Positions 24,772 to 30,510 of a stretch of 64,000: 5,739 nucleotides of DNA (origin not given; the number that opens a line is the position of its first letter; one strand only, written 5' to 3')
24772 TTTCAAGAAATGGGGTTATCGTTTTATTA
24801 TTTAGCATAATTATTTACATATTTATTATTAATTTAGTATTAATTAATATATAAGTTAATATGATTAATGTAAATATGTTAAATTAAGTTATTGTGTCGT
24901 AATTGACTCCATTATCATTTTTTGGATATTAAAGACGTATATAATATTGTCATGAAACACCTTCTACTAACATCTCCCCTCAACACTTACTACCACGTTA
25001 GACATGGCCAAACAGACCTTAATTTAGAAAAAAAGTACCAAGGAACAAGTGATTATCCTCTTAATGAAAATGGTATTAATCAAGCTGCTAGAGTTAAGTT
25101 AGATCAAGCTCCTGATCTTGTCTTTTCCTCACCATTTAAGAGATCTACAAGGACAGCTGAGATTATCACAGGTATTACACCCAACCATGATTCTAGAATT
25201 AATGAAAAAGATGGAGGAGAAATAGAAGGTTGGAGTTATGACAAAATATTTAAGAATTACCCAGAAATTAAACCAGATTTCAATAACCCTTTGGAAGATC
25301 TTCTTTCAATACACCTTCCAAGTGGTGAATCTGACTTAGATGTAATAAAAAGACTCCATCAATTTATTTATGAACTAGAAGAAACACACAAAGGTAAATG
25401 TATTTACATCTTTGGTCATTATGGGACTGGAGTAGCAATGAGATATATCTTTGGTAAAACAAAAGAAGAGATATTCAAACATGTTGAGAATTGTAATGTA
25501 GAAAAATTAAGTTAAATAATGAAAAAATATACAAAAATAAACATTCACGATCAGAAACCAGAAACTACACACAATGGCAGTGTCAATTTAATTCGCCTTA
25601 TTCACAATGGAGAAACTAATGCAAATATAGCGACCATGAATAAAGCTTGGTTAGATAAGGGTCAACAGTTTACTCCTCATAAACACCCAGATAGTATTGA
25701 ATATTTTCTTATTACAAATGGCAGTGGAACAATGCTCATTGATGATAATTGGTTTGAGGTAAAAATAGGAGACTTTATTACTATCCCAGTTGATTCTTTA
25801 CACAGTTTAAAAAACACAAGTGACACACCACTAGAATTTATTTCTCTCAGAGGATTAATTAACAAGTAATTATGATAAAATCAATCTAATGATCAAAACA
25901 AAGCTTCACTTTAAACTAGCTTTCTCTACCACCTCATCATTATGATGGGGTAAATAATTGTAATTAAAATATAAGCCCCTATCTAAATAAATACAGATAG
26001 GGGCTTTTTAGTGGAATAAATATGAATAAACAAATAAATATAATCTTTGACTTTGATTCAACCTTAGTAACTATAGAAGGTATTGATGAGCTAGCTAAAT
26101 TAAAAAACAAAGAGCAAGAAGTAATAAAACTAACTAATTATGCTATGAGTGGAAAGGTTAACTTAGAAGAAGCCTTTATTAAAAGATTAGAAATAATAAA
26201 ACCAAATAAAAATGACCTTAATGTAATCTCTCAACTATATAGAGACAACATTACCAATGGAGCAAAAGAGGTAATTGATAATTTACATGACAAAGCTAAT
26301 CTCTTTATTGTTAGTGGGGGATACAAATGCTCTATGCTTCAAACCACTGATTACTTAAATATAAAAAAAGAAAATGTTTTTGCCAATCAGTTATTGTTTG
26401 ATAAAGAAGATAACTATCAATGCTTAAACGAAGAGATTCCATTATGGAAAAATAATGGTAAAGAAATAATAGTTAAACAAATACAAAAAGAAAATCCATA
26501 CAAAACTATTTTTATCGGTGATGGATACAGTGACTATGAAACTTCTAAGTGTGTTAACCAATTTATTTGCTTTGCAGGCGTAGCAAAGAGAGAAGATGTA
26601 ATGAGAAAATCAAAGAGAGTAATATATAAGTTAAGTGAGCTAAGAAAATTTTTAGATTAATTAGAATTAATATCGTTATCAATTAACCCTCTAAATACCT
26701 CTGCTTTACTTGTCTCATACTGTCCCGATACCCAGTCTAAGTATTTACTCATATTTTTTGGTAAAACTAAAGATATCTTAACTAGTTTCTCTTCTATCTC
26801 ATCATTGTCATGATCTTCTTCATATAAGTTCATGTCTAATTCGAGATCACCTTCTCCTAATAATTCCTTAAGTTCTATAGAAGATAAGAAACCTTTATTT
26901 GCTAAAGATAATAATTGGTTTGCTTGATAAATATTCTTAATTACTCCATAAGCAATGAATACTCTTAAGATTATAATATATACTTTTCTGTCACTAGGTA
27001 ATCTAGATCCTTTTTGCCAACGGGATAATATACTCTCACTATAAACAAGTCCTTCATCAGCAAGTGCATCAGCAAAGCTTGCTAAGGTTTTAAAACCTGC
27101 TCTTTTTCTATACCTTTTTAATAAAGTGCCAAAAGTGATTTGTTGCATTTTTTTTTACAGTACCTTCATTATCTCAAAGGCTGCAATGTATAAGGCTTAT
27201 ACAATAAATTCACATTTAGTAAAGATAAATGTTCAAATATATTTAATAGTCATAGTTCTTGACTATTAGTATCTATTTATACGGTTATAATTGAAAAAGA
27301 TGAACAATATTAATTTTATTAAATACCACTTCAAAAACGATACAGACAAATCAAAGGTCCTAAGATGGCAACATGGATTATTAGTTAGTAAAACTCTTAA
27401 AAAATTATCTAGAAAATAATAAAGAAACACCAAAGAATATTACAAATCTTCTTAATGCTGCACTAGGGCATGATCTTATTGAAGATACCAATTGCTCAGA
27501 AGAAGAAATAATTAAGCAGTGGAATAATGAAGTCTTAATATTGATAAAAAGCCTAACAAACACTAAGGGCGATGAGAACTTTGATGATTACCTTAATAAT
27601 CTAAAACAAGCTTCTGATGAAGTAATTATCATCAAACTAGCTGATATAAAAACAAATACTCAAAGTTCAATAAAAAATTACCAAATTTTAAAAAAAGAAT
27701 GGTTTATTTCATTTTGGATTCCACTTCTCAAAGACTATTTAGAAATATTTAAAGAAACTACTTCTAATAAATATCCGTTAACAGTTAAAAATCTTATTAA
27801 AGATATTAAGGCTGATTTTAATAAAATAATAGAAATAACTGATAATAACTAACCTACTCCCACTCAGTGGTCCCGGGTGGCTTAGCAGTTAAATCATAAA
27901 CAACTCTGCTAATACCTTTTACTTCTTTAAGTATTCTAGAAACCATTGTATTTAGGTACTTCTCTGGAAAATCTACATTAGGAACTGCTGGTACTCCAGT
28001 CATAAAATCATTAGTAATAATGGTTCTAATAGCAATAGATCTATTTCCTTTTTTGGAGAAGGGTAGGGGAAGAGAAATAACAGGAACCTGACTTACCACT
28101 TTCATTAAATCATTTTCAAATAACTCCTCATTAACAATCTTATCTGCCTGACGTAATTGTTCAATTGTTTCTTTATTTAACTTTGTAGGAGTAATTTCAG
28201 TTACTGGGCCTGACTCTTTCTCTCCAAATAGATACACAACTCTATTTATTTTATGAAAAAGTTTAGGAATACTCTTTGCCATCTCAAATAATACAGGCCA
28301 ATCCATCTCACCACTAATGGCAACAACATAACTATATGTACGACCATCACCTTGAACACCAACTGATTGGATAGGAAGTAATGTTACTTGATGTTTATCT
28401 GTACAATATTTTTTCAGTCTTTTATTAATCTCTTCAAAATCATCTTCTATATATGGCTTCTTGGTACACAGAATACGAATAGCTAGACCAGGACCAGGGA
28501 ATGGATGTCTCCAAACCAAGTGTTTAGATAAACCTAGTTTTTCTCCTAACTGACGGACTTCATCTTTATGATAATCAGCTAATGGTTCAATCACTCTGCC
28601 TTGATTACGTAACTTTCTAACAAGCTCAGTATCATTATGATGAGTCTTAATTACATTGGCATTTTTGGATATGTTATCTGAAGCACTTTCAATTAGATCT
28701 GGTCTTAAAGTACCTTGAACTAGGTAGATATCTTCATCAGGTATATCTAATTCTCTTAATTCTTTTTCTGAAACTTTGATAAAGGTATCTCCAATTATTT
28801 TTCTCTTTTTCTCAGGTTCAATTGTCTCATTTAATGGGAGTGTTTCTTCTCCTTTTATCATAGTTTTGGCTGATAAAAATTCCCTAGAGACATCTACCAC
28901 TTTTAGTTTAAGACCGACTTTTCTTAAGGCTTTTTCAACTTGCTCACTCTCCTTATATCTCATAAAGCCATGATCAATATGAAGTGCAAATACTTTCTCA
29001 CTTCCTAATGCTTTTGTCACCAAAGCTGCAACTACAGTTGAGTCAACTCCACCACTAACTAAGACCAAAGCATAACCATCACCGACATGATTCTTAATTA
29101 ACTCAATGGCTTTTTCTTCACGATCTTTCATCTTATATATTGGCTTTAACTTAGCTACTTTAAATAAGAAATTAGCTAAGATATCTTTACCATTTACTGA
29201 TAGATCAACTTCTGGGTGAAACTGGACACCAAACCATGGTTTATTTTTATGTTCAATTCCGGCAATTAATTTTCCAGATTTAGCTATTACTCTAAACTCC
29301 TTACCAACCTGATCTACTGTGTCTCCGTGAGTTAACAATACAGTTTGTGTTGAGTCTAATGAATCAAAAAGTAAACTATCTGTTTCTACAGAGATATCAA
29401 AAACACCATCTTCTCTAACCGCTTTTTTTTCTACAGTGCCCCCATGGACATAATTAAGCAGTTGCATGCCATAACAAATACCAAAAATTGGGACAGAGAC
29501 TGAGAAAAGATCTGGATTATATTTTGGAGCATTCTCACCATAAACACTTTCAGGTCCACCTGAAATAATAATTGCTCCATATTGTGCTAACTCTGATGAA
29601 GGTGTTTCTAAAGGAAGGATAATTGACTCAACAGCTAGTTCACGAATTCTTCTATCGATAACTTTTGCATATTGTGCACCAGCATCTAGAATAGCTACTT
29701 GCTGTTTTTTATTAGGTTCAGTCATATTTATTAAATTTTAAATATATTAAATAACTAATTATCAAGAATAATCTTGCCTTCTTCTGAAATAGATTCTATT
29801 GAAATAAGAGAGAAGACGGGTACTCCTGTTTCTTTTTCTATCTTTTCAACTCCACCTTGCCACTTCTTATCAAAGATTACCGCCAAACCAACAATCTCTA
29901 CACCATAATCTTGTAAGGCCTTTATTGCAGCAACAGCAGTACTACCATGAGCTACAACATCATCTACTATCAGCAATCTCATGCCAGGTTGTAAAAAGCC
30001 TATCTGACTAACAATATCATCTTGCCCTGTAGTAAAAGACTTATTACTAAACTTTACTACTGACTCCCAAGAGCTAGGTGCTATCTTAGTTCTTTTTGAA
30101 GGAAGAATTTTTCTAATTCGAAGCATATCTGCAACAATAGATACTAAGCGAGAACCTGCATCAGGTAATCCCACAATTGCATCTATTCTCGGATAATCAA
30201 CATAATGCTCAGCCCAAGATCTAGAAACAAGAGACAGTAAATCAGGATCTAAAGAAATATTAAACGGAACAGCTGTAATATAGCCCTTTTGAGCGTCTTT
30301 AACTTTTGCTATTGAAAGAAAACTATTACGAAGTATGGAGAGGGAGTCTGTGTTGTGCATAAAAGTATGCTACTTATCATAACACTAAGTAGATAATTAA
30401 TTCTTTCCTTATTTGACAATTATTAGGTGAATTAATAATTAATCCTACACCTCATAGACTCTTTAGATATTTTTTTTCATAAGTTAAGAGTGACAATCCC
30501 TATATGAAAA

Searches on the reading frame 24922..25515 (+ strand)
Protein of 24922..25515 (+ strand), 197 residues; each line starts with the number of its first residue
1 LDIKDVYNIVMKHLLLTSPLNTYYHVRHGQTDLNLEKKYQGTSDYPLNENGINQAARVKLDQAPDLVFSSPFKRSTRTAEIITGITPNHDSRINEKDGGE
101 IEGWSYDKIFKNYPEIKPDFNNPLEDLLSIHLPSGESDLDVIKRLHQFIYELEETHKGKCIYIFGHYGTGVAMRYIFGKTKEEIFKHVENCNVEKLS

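Call 92: search_protein_families(library=pfam, proteins=[window:24922-25515:+], max_evalue=0.001)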
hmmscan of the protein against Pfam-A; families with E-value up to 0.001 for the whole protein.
window:24922-25515:+ (197 aa): 1 family
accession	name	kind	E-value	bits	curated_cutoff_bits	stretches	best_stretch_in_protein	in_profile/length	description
PF00300.27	His_Phos_1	-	4.5e-31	108.5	21.7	1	24-196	2-179/194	Histidine phosphatase superfamily (branch 1)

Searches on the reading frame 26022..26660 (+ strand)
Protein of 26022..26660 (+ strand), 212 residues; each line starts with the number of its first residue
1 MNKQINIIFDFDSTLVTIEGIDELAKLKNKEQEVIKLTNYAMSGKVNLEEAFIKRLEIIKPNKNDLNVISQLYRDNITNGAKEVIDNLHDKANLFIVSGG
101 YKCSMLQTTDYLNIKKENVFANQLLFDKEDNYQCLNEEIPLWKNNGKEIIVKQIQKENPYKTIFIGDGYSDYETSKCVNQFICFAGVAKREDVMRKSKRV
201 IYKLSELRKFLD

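Call 92: search_protein_families(library=pfam, proteins=[window:26022-26660:+], max_evalue=0.001)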
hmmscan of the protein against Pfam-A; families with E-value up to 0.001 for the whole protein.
window:26022-26660:+ (212 aa): 3 families
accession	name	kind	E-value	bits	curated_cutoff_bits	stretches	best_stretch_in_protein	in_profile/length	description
PF00702.32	Hydrolase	-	2.2e-09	38.4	26.4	1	7-176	4-188/191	haloacid dehalogenase-like hydrolase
PF12710.13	HAD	-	2.1e-06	28.7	27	1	7-173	1-186/189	haloacid dehalogenase-like hydrolase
PF13419.12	HAD_2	-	0.00019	22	23.8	0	7-115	1-119/178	Haloacid dehalogenase-like hydrolase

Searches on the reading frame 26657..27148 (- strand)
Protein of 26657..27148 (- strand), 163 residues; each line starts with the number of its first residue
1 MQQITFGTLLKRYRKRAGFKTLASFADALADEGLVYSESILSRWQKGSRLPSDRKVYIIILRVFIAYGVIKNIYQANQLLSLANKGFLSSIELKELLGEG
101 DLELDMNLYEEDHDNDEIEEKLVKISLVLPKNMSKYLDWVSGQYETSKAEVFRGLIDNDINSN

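Call 92: search_protein_families(library=pfam, proteins=[window:26657-27148:-], max_evalue=0.001)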
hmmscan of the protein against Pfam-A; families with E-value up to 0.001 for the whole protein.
window:26657-27148:- (163 aa): 1 family
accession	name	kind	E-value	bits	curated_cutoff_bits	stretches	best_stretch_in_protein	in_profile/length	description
PF13560.12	HTH_31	-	0.00098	19.8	27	0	6-55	2-46/64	Helix-turn-helix domain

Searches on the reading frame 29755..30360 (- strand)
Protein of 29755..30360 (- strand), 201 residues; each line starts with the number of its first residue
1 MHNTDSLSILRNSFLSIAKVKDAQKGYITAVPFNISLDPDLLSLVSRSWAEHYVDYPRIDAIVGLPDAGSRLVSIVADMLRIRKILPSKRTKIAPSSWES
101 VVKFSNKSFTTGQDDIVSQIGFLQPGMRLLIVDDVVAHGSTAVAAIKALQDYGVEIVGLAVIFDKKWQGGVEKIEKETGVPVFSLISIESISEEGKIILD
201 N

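Call 92: search_protein_families(library=pfam, proteins=[window:29755-30360:-], max_evalue=0.001)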
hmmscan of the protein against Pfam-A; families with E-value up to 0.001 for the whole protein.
window:29755-30360:- (201 aa): 1 family
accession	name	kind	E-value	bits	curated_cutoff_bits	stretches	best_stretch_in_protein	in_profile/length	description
PF00156.33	Pribosyltran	-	8.1e-13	48.4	26.3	1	49-167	18-128/158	Phosphoribosyl transferase domain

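Call 105: search_protein_families(library=ncbifam, proteins=[window:29755-30360:-], max_evalue=0.00001)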
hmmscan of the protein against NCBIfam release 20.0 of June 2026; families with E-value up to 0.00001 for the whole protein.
window:29755-30360:- (201 aa): 18 families
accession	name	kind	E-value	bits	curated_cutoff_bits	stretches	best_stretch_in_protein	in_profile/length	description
NF006671.0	PRK09219.1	equivalog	2.1e-17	63.2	177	1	34-198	27-187/192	xanthine phosphoribosyltransferase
TIGR01744.1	XPRTase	equivalog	6.4e-15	55.3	164.45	1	34-199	27-189/191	xanthine phosphoribosyltransferase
TIGR00336.1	pyrE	equivalog_domain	3.1e-13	49.9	106.8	1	38-190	34-172/173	orotate phosphoribosyltransferase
NF002634.0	PRK02304.1-3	equivalog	3.4e-13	49.7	170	1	38-189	36-180/182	adenine phosphoribosyltransferase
NF002620.0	PRK02277.1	subfamily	2.4e-11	43.7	115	1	36-191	63-200/201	orotate phosphoribosyltransferase-like protein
NF009211.0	PRK12560.1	equivalog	3.7e-11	43.2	188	1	52-197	46-185/187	adenine phosphoribosyltransferase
NF040646.1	HPT_Archaea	equivalog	3.9e-11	42.9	200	1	38-193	35-179/184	hypoxanthine/guanine phosphoribosyltransferase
NF002635.0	PRK02304.1-4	subfamily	4.6e-11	42.6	146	1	37-197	34-183/188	adenine phosphoribosyltransferase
TIGR01743.1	purR_Bsub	equivalog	4.9e-11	42.1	258.7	1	35-198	106-260/268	pur operon repressor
NF002636.0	PRK02304.1-5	equivalog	8.6e-10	38.4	125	1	38-178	35-169/176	adenine phosphoribosyltransferase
TIGR01090.1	apt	equivalog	1.3e-09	38.4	185.85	1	39-187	28-168/169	adenine phosphoribosyltransferase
NF010382.0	PRK13809.1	equivalog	1.3e-09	37.8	208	1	112-190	104-180/210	orotate phosphoribosyltransferase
NF004689.0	PRK06031.1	equivalog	2.1e-09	37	175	1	57-181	83-211/233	phosphoribosyltransferase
TIGR01367.1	pyrE_Therm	equivalog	3.6e-09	36.5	150.25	1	122-189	101-163/187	orotate phosphoribosyltransferase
NF002633.0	PRK02304.1-2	equivalog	3.7e-09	36.6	224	1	53-186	43-168/172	adenine phosphoribosyltransferase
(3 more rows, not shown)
